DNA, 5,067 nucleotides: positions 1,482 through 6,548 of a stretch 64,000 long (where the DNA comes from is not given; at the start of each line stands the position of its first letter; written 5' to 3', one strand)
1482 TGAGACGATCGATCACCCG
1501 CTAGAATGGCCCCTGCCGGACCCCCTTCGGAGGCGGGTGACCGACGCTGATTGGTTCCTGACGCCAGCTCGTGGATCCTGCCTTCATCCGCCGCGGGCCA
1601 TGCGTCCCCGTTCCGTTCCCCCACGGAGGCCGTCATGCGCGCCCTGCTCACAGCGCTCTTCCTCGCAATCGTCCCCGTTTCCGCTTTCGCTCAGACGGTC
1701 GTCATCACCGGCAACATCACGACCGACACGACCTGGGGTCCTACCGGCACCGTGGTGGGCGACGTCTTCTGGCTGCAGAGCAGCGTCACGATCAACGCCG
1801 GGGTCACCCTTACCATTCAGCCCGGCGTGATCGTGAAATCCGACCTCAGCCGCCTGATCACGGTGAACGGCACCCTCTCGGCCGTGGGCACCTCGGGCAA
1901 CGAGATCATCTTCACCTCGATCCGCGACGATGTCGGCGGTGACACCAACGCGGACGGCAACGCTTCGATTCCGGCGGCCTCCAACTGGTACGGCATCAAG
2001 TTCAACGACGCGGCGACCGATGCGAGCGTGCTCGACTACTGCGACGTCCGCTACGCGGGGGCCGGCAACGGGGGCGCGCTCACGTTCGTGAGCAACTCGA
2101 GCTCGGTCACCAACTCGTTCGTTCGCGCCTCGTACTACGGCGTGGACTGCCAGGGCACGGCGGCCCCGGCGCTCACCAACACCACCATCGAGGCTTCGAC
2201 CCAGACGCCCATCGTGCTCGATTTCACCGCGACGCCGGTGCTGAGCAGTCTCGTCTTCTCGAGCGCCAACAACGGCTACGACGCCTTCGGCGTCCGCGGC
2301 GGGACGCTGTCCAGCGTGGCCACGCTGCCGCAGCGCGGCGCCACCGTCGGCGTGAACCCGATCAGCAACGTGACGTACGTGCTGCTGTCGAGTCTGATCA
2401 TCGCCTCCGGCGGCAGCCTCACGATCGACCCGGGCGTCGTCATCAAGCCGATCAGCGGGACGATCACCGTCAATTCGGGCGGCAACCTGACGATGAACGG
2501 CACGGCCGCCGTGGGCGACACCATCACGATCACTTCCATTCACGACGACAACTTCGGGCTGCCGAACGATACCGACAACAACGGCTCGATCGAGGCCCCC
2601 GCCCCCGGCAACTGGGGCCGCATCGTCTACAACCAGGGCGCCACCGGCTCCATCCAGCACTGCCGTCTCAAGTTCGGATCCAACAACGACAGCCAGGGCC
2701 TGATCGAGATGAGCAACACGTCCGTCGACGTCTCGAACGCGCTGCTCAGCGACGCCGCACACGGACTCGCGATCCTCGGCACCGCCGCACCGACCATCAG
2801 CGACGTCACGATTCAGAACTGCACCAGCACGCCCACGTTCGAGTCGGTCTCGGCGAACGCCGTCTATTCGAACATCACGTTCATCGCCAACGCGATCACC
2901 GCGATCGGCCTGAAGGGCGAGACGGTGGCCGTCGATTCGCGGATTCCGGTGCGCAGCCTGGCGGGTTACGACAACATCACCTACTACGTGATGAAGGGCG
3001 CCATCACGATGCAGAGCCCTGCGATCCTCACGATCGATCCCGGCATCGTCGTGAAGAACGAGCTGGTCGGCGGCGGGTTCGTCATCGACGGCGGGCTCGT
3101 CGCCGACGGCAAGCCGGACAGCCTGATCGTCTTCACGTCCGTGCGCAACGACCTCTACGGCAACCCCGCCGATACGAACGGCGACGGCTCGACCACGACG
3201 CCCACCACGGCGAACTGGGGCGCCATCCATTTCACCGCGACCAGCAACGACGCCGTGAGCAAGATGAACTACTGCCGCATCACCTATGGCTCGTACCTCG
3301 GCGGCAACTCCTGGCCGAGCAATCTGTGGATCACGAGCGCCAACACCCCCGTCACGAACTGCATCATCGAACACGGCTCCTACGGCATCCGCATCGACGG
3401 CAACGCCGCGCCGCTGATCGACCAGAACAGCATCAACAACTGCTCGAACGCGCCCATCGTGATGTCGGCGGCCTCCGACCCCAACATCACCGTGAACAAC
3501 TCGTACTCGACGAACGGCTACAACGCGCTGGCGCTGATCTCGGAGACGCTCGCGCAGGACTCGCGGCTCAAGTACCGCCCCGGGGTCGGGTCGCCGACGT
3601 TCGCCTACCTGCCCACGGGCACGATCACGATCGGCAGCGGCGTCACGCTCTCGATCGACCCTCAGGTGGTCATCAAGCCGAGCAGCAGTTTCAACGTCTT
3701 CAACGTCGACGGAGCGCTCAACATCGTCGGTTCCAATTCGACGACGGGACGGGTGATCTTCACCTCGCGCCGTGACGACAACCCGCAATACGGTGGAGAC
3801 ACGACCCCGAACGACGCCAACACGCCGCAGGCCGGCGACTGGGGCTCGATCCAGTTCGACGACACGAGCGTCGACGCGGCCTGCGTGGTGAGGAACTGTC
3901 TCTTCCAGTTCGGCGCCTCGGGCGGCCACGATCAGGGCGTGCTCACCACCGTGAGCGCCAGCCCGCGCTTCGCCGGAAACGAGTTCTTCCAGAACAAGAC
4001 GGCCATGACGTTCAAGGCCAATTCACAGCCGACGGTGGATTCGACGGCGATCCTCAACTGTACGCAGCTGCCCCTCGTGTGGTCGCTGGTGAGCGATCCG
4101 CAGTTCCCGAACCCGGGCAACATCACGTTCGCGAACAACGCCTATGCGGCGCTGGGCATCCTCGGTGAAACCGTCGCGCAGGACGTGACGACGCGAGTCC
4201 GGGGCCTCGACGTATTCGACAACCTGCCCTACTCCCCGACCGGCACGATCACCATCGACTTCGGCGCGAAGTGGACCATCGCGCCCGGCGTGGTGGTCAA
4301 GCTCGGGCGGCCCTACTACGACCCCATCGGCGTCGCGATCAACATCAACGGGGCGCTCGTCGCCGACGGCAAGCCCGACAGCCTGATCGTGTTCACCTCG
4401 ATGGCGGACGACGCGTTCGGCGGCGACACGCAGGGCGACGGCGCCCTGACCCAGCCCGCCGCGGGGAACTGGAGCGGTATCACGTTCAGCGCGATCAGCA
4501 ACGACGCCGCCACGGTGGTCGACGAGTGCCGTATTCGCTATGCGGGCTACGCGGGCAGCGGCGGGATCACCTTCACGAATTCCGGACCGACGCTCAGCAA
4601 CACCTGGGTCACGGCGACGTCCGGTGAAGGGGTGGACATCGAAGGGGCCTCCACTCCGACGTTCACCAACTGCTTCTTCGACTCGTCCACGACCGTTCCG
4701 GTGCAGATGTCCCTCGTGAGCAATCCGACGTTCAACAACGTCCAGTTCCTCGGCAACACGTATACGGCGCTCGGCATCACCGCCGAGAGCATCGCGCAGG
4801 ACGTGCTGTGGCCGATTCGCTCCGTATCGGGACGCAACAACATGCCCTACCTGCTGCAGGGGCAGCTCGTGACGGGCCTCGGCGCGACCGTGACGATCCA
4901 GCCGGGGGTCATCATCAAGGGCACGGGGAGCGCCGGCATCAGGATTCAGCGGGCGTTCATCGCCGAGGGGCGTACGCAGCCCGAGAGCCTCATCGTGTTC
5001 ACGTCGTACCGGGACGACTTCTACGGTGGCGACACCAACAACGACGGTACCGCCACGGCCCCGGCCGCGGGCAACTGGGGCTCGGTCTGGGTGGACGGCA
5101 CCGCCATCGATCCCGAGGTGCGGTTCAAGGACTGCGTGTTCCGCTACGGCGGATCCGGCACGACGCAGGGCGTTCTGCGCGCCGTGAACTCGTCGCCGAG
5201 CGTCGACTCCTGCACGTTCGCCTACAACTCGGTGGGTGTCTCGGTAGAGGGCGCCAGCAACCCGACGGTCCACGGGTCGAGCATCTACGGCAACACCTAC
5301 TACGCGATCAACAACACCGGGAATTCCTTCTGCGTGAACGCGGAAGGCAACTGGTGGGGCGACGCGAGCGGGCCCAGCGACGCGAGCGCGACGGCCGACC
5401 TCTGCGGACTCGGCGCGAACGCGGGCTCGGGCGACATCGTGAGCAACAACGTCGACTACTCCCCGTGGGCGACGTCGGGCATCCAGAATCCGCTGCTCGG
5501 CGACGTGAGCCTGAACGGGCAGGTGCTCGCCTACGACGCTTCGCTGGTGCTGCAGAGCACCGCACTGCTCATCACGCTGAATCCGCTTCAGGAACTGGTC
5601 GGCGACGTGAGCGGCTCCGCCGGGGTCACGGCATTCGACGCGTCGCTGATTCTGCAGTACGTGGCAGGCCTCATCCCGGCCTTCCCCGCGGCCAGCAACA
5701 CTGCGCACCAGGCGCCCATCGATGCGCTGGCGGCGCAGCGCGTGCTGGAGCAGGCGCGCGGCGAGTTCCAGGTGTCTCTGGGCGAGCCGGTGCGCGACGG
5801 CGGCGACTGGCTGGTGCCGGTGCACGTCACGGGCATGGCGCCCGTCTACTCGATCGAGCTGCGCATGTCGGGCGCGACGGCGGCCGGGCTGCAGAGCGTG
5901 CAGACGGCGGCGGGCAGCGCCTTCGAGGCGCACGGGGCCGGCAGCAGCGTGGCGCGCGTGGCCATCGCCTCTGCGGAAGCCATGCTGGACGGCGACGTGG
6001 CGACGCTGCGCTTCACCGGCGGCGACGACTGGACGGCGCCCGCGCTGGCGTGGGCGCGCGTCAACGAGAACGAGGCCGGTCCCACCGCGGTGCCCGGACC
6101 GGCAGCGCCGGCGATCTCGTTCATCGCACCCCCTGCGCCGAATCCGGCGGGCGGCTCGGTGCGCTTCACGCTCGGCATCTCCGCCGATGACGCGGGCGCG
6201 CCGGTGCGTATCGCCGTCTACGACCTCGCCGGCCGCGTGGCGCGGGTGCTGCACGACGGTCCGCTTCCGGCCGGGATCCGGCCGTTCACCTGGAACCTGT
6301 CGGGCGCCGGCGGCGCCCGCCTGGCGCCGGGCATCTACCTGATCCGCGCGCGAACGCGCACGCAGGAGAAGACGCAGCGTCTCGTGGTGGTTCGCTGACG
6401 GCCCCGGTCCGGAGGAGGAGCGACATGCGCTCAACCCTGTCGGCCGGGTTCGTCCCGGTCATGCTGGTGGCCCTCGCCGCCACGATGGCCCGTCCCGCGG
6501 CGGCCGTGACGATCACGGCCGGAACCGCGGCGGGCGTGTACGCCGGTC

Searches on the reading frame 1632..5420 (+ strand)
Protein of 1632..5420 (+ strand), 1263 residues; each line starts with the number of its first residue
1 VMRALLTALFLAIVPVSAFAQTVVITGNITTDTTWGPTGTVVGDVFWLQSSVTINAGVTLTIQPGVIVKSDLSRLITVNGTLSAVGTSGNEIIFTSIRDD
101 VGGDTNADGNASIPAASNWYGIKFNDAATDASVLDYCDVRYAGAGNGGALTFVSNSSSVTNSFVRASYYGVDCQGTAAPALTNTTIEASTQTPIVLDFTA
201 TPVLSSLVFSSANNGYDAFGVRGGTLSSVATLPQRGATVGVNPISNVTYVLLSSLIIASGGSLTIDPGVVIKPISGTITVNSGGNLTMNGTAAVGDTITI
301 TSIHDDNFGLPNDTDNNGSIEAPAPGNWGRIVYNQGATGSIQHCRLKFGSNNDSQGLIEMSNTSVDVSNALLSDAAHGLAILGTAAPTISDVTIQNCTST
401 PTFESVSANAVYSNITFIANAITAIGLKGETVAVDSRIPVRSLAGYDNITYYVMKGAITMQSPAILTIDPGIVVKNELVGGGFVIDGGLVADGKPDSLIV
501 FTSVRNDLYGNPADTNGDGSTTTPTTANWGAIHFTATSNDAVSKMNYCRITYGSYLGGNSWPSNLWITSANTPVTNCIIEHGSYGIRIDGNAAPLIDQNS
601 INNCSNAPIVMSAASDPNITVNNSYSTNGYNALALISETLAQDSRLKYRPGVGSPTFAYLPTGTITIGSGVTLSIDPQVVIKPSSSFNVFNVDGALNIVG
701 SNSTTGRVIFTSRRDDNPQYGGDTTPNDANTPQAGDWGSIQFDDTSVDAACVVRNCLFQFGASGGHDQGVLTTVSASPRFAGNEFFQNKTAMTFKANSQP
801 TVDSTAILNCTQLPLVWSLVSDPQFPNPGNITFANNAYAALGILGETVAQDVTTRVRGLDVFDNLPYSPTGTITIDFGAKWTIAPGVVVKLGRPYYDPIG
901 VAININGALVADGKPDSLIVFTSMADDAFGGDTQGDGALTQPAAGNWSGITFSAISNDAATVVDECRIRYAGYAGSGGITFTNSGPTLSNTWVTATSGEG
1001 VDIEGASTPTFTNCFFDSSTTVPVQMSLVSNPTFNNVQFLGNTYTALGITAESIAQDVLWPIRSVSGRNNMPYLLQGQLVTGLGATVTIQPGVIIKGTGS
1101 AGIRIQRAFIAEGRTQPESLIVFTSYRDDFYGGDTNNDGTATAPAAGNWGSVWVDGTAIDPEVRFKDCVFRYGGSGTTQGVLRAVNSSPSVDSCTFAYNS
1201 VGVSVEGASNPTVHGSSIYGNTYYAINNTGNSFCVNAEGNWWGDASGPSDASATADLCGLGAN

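Call 61: search_solved_structures(query=window:1632-5420:+, max_evalue=0.01, show_alignments=0)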
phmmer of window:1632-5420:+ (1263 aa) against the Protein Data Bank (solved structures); distinct sequences matched with E-value up to 0.01: 0.

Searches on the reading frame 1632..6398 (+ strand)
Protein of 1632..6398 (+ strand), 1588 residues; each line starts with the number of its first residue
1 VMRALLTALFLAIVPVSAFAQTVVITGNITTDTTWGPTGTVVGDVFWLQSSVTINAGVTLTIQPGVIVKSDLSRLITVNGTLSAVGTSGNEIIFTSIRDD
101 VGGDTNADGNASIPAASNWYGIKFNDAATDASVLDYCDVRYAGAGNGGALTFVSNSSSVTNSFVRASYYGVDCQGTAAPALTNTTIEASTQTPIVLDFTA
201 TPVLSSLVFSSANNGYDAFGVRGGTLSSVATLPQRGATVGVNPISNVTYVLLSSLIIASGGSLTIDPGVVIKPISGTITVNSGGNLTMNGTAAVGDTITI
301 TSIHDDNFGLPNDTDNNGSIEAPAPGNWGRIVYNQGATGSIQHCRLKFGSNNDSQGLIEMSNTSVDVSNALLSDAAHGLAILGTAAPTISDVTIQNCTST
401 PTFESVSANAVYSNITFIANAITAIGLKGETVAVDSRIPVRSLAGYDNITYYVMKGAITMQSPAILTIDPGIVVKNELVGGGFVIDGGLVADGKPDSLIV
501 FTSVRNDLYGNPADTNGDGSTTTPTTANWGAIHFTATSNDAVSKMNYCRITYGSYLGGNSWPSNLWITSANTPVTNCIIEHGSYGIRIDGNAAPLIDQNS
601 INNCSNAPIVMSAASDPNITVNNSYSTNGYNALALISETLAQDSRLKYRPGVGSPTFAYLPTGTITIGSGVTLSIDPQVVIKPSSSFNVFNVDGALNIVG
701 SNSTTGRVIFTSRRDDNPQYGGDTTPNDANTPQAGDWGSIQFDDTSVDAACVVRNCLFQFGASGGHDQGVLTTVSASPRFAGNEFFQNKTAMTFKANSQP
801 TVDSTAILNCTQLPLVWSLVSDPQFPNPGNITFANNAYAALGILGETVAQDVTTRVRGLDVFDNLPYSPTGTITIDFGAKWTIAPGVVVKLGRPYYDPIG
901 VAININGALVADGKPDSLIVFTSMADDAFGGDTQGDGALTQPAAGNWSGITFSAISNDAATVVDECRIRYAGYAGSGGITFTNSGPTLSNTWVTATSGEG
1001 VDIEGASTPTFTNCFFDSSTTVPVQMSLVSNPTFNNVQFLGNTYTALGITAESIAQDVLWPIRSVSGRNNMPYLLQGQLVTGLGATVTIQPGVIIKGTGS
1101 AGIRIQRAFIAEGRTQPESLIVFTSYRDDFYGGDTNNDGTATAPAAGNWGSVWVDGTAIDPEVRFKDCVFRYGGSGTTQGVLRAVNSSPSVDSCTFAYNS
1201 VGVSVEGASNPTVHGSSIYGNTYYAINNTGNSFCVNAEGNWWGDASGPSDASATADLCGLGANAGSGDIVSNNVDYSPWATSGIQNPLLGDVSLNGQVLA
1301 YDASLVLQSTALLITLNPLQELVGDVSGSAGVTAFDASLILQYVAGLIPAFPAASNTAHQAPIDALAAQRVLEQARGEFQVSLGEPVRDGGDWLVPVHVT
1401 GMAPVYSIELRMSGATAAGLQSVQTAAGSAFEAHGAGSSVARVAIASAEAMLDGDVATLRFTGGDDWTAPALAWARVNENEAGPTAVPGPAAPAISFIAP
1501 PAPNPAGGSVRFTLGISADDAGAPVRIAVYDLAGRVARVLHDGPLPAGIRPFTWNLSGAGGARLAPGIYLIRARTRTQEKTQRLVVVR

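Call 5: search_protein_families(library=pfam, proteins=[window:1632-6398:+], max_evalue=1)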
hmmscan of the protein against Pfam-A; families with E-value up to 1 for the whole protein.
window:1632-6398:+ (1588 aa): 5 families
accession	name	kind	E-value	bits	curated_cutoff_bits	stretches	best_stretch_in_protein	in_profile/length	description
PF13229.12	Beta_helix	-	7.2e-25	87.9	25.9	6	955-1051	5-99/158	Right handed beta helix region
PF13860.13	FlgD_ig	-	2.8e-05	24.5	27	1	1507-1577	7-77/79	FlgD Ig-like domain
PF05048.19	NosD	-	0.00068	19.6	23.6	1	1185-1227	67-109/212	Periplasmic copper-binding protein (NosD)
PF18962.6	Por_Secre_tail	-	0.059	14.1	27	1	1503-1586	3-75/75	Secretion system C-terminal sorting domain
PF00404.24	Dockerin_1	-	0.3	11.7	22.9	1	1289-1344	1-56/57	Dockerin type I domain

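Call 6: search_protein_families(library=ncbifam, proteins=[window:1632-6398:+], max_evalue=1)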
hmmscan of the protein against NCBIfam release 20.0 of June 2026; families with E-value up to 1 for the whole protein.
window:1632-6398:+ (1588 aa): 5 families
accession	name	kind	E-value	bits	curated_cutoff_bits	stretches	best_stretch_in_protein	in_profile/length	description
TIGR04183.1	Por_Secre_tail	domain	1.4e-06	28.2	23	1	1503-1586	3-71/72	T9SS type A sorting domain-containing protein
NF005176.1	PRK06655.1-1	equivalog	1.2e-05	25.3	230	1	1515-1585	89-159/197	flagellar hook assembly protein FlgD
NF033707.1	T9SS_sortase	equivalog_domain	0.0011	16.7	420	1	1502-1581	1002-1083/1095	type IX secretion system sortase PorU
TIGR04247.1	NosD_copper_fam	subfamily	0.0052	15.4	300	1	1191-1247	254-313/377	nitrous oxide reductase family maturation protein NosD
TIGR03804.1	para_beta_helix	repeat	0.033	13.9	19.45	2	1187-1223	8-44/44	parallel beta-helix repeat protein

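Call 95: list_cluster_members(proteins=[P0001, window:1632-6395:+])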
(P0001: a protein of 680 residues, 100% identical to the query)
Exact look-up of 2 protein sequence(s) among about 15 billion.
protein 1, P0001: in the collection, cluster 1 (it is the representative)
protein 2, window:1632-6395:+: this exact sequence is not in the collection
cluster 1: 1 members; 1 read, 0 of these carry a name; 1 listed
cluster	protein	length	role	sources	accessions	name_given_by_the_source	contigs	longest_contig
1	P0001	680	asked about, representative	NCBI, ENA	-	-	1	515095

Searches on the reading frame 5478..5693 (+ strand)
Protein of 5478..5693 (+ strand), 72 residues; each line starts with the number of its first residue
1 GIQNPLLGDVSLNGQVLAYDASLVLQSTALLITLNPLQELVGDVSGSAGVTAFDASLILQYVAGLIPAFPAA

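Call 24: search_solved_structures(query=A4, max_evalue=1, show_alignments=2)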
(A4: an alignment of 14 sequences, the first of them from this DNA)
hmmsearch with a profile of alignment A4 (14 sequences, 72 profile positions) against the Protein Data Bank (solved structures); distinct sequences matched with E-value up to 1: 23.
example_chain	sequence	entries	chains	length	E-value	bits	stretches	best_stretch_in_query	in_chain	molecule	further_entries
4uyp_B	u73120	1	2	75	4.5e-11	45.8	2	41-70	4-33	Cellulosomal scaffoldin adaptor protein B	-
4uyq_B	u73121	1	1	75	4.6e-11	45.8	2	39-71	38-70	Cellulosomal scaffoldin adaptor protein B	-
8x39_A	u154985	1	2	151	9.9e-09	38.3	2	8-71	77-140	Serine protease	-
8x3a_A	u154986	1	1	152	1e-08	38.2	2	8-71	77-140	Serine protease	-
9qf9_A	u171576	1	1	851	5.4e-06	29.5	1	6-66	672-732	Ruminococcus bromii Amy16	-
2ccl_B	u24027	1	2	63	1e-05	28.6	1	6-65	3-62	ENDO-1,4-BETA-XYLANASE Y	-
4dh2_B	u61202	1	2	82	1.1e-05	28.5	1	5-71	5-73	Dockerin type 1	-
9qf8_A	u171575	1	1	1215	9e-05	25.6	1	6-64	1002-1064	Ruminococcus bromii Amy10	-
5m2o_B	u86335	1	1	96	0.00013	25.1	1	8-67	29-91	Group I Dockerin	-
8zvk_A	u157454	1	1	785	0.00027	24.1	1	39-71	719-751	AaBgIC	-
1ohz_B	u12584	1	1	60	0.0004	23.5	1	7-65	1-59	ENDO-1,4-BETA-XYLANASE Y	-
8ajy_B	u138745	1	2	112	0.00074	22.7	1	7-63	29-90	Dockerin from ScaH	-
4fl4_A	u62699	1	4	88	0.0015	21.6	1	7-70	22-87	Glycoside hydrolase family 9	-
5nrk_B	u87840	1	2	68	0.0044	20.2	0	42-71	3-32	DocCel5: Type I dockerin repeat domain from A. cellulolyticus family 5 endoglucanase WP_01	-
5nrm_B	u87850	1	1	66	0.0092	19.2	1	42-71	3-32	DocCel5: Type I dockerin repeat domain from A. cellulolyticus family 5 endoglucanase WP_01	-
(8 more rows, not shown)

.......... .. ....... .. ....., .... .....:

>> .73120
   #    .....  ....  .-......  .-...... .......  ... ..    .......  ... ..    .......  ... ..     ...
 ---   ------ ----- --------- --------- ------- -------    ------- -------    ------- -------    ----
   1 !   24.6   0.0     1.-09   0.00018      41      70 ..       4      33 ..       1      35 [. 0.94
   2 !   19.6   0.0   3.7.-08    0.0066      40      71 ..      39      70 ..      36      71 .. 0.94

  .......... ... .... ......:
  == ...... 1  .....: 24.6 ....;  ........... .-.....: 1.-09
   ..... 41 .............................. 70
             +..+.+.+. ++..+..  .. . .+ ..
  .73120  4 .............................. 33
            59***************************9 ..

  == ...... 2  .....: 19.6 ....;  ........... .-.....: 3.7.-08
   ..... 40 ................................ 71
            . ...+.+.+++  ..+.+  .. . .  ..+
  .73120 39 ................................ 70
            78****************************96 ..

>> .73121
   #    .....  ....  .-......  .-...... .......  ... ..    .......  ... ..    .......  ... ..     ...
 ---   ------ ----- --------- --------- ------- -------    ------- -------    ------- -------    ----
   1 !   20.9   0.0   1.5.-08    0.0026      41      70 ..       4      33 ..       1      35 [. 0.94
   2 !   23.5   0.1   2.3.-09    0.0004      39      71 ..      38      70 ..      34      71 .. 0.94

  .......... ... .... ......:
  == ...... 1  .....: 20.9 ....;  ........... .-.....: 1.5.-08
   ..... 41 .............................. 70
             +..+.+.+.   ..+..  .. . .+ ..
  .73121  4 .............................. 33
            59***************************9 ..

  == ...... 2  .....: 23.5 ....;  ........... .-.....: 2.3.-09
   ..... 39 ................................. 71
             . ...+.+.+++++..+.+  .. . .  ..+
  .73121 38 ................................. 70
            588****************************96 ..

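Call 88: search_protein_families(library=pfam, proteins=[window:5478-5693:+], max_evalue=10)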
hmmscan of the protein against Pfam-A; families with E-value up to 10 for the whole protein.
window:5478-5693:+ (72 aa): 1 family
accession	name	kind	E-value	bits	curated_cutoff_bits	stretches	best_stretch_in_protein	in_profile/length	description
PF00404.24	Dockerin_1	-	4.2e-06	27.3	22.9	2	7-62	1-56/57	Dockerin type I domain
